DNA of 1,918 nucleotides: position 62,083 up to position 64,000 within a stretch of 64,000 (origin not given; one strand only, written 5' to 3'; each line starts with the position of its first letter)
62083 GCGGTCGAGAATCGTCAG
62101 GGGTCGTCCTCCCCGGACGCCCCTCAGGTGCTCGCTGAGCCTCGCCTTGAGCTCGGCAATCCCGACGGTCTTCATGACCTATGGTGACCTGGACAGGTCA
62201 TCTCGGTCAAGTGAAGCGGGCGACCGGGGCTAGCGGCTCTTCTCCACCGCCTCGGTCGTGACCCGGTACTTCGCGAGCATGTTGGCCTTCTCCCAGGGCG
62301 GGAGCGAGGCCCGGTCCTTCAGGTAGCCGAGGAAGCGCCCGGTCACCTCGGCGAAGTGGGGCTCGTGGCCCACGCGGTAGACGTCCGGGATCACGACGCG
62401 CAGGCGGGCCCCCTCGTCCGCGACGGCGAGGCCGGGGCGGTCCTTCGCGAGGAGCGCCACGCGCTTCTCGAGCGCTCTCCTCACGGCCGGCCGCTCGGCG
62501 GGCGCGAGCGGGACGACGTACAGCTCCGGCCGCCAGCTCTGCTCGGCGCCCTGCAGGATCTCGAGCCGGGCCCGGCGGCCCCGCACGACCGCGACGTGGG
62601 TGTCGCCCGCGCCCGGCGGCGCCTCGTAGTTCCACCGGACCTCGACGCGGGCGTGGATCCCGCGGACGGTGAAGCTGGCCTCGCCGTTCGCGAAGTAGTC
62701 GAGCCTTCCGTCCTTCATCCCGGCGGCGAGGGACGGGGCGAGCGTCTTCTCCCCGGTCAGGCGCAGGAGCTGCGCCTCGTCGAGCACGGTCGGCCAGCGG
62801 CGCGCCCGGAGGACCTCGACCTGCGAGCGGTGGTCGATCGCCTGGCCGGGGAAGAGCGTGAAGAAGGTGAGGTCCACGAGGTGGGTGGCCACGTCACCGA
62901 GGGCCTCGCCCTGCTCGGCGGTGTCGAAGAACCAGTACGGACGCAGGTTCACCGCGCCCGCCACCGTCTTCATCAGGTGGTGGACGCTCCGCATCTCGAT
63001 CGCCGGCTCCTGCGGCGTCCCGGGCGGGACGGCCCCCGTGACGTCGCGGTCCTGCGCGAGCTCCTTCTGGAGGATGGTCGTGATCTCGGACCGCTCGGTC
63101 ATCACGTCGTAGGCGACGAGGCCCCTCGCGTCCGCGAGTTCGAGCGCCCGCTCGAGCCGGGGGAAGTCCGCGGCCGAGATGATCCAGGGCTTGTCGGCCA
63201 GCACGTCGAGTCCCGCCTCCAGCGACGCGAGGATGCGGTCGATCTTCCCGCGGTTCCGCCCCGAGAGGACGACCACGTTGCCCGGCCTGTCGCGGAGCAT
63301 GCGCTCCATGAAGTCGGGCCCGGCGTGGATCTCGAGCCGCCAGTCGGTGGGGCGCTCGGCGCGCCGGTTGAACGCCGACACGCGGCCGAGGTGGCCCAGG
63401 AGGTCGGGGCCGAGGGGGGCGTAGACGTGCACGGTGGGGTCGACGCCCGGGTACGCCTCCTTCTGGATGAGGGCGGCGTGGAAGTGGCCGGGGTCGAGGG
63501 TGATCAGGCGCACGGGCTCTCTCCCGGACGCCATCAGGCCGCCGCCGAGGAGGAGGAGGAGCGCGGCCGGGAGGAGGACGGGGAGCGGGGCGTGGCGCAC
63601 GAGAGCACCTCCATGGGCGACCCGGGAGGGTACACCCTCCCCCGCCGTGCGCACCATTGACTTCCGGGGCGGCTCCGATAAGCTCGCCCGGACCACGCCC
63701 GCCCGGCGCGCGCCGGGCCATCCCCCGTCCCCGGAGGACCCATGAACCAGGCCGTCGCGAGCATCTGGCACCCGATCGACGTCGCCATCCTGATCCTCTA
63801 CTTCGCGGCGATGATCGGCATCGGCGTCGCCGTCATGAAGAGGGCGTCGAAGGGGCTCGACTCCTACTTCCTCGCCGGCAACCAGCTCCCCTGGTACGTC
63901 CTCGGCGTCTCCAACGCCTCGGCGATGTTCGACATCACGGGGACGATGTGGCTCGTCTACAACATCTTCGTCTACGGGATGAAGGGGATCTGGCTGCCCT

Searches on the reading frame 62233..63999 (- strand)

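Call 67: search_protein_families(library=pfam, proteins=[window:62233-63999:-], max_evalue=0.001)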
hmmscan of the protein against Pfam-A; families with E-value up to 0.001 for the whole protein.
window:62233-63999:- (589 aa): 1 family
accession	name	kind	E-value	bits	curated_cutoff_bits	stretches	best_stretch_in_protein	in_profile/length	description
PF16490.10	Oxidoreduct_C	-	5.4e-92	308.9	27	1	310-588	1-277/278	Putative oxidoreductase C terminal domain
